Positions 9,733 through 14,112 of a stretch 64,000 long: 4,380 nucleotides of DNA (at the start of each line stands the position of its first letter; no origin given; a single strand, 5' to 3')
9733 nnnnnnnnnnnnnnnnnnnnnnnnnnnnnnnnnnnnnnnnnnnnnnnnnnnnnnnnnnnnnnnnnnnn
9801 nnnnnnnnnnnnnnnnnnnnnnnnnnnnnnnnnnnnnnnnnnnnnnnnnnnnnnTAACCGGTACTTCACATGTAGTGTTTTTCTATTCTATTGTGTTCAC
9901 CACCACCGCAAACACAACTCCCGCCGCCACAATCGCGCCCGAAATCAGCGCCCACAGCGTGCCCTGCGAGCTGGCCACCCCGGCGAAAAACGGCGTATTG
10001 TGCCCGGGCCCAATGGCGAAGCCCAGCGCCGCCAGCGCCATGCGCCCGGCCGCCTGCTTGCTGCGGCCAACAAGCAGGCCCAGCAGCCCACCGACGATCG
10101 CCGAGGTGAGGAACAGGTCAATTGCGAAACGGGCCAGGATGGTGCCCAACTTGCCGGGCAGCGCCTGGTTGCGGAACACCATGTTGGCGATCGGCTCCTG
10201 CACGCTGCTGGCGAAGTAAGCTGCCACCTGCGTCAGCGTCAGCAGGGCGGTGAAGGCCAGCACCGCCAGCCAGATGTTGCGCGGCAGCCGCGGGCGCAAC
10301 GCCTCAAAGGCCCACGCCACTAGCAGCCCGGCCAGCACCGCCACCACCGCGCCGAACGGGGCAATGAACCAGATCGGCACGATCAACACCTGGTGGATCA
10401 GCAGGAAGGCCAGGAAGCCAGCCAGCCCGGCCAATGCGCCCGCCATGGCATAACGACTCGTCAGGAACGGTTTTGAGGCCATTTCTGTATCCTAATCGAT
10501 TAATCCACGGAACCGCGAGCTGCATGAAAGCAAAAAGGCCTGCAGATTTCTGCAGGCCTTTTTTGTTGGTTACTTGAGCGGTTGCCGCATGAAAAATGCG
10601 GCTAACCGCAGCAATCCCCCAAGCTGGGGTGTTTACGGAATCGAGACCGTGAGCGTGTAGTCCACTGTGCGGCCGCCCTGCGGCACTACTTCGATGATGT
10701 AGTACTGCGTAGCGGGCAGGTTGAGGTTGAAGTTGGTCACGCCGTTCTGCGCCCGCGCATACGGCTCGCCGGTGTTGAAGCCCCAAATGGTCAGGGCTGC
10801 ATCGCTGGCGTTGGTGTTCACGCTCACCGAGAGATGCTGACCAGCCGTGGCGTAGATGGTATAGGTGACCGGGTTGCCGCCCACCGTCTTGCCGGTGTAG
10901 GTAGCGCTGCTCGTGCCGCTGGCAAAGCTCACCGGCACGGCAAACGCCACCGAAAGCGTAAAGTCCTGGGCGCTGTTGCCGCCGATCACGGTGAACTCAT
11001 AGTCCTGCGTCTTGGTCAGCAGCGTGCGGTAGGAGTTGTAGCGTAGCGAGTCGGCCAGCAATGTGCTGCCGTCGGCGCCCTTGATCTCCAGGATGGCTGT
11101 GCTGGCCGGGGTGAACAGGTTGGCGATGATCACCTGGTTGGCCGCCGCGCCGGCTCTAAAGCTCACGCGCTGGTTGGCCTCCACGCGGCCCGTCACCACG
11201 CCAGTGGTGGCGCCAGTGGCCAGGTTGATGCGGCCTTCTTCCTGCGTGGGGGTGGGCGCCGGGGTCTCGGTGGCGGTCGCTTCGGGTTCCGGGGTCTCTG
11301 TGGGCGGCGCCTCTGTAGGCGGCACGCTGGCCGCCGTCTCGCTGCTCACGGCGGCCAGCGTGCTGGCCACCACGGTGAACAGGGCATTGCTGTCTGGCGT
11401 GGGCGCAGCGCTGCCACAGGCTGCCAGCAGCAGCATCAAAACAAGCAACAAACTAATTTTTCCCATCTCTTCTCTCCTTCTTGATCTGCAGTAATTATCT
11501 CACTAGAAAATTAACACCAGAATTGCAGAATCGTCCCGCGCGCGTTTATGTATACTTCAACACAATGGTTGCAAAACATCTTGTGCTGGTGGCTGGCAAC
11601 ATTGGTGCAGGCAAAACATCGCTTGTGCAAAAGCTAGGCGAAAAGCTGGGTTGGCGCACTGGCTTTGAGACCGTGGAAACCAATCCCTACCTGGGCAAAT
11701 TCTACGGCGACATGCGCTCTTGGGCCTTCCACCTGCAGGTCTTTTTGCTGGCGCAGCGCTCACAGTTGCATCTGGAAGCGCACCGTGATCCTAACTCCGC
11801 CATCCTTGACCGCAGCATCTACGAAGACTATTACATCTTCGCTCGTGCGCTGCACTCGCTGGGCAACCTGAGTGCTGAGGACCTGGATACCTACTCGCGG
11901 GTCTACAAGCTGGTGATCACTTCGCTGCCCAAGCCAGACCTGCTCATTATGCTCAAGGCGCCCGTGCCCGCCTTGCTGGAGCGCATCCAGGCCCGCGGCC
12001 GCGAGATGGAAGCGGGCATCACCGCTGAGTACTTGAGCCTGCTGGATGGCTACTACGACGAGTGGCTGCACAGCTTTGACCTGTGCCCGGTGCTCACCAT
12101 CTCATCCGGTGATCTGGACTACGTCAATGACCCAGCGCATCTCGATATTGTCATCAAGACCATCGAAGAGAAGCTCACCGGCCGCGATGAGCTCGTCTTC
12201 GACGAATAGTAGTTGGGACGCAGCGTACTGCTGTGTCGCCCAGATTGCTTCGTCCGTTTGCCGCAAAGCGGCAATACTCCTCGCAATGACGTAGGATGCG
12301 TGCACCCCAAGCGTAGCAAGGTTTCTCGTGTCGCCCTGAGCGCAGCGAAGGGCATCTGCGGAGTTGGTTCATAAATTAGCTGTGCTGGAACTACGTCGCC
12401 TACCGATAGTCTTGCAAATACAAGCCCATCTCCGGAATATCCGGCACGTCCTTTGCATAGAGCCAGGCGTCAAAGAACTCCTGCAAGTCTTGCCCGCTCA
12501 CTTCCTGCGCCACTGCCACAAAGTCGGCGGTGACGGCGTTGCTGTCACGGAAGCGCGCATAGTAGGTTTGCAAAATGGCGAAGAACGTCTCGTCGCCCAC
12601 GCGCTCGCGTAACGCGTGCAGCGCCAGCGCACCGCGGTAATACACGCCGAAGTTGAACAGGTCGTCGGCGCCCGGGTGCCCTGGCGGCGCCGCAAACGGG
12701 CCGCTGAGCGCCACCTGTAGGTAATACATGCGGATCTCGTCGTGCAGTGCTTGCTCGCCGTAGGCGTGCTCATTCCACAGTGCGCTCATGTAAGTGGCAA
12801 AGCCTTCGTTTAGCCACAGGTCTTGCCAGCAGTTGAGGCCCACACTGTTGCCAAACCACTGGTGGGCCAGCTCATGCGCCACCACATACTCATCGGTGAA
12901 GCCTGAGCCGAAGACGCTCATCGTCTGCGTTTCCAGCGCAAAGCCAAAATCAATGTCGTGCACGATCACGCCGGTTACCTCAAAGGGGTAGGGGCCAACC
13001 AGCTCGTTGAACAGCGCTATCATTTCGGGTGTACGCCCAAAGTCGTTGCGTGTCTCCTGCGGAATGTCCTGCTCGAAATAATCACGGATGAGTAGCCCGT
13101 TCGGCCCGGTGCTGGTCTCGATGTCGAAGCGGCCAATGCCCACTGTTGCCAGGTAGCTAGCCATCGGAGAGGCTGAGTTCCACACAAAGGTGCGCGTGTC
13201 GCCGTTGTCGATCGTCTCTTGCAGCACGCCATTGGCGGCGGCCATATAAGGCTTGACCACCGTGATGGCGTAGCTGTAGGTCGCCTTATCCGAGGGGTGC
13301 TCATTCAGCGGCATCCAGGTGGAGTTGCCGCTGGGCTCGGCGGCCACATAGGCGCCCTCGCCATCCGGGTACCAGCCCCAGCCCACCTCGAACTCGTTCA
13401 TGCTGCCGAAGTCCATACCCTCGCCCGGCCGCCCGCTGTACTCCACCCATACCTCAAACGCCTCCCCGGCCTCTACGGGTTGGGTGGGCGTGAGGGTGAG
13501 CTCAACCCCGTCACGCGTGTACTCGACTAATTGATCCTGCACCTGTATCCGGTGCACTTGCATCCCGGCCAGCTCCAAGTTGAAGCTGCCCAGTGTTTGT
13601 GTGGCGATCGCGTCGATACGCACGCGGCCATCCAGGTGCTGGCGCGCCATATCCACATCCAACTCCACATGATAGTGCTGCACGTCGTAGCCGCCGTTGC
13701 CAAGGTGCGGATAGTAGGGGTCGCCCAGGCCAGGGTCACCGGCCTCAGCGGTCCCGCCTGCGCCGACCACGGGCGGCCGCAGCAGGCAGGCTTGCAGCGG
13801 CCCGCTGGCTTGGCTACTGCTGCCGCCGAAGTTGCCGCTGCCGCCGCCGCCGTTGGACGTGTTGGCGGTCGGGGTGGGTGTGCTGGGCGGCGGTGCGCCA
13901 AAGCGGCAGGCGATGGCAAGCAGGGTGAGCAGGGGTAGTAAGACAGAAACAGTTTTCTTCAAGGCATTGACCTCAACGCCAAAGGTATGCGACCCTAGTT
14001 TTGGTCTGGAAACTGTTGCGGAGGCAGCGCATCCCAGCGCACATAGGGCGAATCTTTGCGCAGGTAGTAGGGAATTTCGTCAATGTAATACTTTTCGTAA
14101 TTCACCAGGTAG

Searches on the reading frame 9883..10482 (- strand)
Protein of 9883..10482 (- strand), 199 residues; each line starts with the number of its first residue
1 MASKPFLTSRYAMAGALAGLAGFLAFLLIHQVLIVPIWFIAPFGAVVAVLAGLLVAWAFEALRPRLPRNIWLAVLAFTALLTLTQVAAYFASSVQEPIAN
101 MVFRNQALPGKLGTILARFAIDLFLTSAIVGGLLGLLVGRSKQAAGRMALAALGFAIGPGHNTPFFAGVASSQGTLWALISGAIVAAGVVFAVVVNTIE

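Call 10: search_protein_families(library=pfam, proteins=[window:9883-10482:-], max_evalue=0.001)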
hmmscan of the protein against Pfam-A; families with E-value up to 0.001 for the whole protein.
window:9883-10482:- (199 aa): 0 families

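Call 63: find_homologous_proteins(query=window:9883-10482:-, max_evalue=1e-10)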
Query window:9883-10482:- (199 aa): 93 proteins with E <= 1e-10 among 8000 candidates.
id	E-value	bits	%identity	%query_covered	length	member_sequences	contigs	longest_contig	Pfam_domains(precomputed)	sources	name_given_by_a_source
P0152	1.6e-114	398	100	100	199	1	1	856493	-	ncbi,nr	ncbi:MAG: hypothetical protein KIS88_07975 [Anaerolineales bacterium]|nr:hypothetical protein [Anaer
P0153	6.3e-96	338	86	97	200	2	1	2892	-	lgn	-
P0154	2.4e-94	333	85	98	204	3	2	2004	-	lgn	-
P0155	5.9e-94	331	84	97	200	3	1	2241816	-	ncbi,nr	ncbi:MAG: hypothetical protein KF701_06745 [Anaerolineales bacterium]|nr:MAG: hypothetical protein K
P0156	3.2e-79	283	72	99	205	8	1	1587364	-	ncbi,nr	ncbi:MAG: hypothetical protein KF821_00370 [Anaerolineales bacterium]|nr:hypothetical protein [Anaer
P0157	1.4e-78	281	75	91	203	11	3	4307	-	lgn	-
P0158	6.9e-65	237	81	72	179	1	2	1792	-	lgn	-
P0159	6.6e-63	230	73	75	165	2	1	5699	-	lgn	-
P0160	2.6e-58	215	58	98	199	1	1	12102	-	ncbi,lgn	-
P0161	1.6e-55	206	54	99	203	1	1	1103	-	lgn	-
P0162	1.1e-40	158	49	97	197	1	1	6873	-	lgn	-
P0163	1.6e-40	157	49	96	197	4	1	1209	-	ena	-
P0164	5.7e-40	155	48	96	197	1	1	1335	-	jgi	jgi:hypothetical protein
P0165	2.3e-39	153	51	89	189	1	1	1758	-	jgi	jgi:hypothetical protein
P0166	7.4e-39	152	48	96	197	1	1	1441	-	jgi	jgi:hypothetical protein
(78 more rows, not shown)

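Call 64: find_encoding_contigs(protein=P0155, flank=6000, max_places=2)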
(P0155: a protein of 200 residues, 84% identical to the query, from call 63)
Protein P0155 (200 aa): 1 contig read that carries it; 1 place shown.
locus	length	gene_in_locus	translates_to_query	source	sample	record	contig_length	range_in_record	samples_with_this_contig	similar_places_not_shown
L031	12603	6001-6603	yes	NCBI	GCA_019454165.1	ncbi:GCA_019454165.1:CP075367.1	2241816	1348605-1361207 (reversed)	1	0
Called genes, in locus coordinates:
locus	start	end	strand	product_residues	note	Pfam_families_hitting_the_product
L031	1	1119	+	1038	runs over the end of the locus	PF00464:SHMT, PF01571:GCV_T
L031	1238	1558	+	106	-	PF00893:Multi_Drug_Res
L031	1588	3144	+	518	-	PF17900:Peptidase_M1_N, PF01433:Peptidase_M1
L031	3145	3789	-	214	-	PF01712:dNK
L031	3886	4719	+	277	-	-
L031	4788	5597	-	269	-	PF08239:SH3_3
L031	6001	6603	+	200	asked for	-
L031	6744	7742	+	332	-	-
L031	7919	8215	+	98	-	PF01541:GIY-YIG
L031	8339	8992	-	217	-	PF05168:HEPN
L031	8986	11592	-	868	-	PF00317:Ribonuc_red_lgN, PF02867:Ribonuc_red_lgC, PF12637:TSCPD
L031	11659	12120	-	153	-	PF22811:Zn_ribbon_NrdR, PF03477:ATP-cone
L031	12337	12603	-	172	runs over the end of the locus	-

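Call 65: find_encoding_contigs(protein=P0156, flank=6000, max_places=2)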
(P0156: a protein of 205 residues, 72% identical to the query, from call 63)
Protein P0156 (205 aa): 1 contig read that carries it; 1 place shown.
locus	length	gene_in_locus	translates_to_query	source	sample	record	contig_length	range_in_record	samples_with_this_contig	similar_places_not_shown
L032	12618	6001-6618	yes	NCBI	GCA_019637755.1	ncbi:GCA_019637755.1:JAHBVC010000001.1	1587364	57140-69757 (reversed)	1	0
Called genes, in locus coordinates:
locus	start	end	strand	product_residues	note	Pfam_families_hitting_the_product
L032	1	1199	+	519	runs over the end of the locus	PF17900:Peptidase_M1_N, PF01433:Peptidase_M1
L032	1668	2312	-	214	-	PF01712:dNK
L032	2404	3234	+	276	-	-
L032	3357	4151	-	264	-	PF08239:SH3_3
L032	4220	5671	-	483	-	PF22039:HUTI_composite_bact, PF01979:Amidohydro_1, PF07969:Amidohydro_3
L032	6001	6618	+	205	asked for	-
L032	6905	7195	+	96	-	PF01541:GIY-YIG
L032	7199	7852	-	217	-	-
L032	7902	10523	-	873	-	PF00317:Ribonuc_red_lgN, PF02867:Ribonuc_red_lgC, PF12637:TSCPD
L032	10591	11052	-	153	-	PF22811:Zn_ribbon_NrdR, PF03477:ATP-cone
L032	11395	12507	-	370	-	PF00091:Tubulin, PF12327:FtsZ_C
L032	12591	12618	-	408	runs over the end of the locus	PF11104:PilM_2 (weak), PF14450:FtsA, PF02491:SHS2_FTSA, PF06723:MreB_Mbl, PF08841:DDR (faint), PF06277:EutA (weak), PF14450:FtsA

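Call 66: find_encoding_contigs(protein=P0160, flank=6000, max_places=2)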
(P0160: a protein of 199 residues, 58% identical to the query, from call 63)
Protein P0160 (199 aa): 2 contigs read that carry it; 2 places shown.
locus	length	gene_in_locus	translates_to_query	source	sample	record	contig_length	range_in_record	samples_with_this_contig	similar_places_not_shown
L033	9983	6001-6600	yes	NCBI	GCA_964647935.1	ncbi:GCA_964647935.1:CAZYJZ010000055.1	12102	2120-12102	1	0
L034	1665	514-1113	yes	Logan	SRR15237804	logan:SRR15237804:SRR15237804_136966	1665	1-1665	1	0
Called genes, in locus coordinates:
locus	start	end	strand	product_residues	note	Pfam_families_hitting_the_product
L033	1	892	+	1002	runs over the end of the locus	?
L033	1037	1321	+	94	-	PF00893:Multi_Drug_Res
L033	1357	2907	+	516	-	PF17900:Peptidase_M1_N, PF01433:Peptidase_M1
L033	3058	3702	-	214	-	PF01712:dNK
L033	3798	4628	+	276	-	-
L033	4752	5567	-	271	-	PF08239:SH3_3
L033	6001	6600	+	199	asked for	-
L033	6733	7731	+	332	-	-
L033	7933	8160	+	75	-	PF01541:GIY-YIG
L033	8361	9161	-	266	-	PF14355:Abi_C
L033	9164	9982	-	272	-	?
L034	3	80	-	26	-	?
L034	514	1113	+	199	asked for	-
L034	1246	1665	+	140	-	?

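Call 70: search_protein_families(library=padloc, proteins=[L031:8339-8989:-, L032:7199-7849:-, L033:8361-9158:-, L031:6744-7739:+, L031:7919-8212:+], max_evalue=0.01)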
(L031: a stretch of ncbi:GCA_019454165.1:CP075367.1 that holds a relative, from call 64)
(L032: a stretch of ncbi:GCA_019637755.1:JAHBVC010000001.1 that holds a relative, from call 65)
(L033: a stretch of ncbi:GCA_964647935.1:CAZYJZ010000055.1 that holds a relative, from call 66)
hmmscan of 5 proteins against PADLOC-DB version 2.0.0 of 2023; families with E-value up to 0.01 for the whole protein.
L031:8339-8989:- (216 aa): 0 families

L032:7199-7849:- (216 aa): 0 families

L033:8361-9158:- (265 aa): 1 family
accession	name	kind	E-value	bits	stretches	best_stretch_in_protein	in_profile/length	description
PDLC02347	AbiJ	-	3.5e-08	31.5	1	97-239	128-272/281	AbiJ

L031:6744-7739:+ (332 aa): 0 families

L031:7919-8212:+ (98 aa): 1 family
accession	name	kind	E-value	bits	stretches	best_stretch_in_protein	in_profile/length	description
PDLC04714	PDC-M57B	-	0.0021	15.8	1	15-65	65-115/238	-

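Call 92: search_protein_families(library=pfam, proteins=[L032:7199-7849:-, L031:6744-7739:+], max_evalue=0.01)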
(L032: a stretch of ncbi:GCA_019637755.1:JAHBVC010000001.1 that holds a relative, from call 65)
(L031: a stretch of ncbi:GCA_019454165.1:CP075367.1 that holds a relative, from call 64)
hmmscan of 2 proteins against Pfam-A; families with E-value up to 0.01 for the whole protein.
L032:7199-7849:- (216 aa): 0 families

L031:6744-7739:+ (332 aa): 0 families

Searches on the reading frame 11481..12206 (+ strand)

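Call 10: search_protein_families(library=pfam, proteins=[window:11481-12206:+], max_evalue=0.001)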
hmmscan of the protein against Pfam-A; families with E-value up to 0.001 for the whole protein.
window:11481-12206:+ (242 aa): 4 families
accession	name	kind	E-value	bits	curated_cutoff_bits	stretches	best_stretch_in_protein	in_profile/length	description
PF01712.25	dNK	-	2.4e-49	168.3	27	1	36-230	2-200/203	Deoxynucleoside kinase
PF02367.23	TsaE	-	0.00019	21.9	26.6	1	28-64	17-50/128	Threonylcarbamoyl adenosine biosynthesis protein TsaE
PF13238.12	AAA_18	-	0.00023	22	29.4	0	35-175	1-114/128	AAA domain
PF13191.12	AAA_16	-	0.00061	20.8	32.6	1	33-126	25-104/167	AAA ATPase domain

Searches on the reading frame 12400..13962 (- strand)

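Call 10: search_protein_families(library=pfam, proteins=[window:12400-13962:-], max_evalue=0.001)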
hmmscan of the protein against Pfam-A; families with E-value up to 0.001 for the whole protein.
window:12400-13962:- (520 aa): 2 families
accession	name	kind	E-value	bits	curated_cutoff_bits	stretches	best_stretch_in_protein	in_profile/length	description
PF01433.26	Peptidase_M1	-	1.8e-31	109.9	27.7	1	359-500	69-218/218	Peptidase family M1 domain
PF17900.6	Peptidase_M1_N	-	2.4e-10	41.3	25.8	1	95-271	3-186/186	Peptidase M1 N-terminal domain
